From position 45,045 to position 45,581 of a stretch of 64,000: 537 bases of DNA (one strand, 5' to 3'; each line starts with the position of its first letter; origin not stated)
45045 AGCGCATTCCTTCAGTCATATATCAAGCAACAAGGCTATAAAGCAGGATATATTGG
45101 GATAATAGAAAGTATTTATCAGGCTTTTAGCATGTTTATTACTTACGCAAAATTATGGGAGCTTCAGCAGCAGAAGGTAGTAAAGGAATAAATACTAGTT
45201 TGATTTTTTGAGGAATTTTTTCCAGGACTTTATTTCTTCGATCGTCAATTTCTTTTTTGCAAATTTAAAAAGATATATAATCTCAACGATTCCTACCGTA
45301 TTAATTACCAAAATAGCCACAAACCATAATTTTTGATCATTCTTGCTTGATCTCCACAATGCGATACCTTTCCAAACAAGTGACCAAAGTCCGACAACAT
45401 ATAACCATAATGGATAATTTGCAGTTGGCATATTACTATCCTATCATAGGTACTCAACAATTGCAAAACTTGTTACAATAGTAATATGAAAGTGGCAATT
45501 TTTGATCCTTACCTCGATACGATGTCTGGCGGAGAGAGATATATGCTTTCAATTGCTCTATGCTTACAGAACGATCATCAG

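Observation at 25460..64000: ~38.5-kb co-directional envelope-glycosylation supercluster with at least 14 GT-C polytopic transferases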

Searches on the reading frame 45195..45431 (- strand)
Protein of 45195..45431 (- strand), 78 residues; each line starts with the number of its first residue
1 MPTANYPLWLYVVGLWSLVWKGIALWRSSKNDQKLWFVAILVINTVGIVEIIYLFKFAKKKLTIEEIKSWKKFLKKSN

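Call 66: search_protein_families(library=pfam, proteins=[window:45195-45431:-], max_evalue=0.01)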
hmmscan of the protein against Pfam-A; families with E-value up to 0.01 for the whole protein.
window:45195-45431:- (78 aa): 1 family
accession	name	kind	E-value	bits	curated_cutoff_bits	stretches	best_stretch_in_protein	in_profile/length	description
PF18893.5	DUF5652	-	1e-23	83.2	23.4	1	7-62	13-68/71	Family of unknown function (DUF5652)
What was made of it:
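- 45195..45431 (-): DUF5652 small membrane protein, 78 aa; kept at this position and orientation in relatives. Pfam 83.2 bits (call 66).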
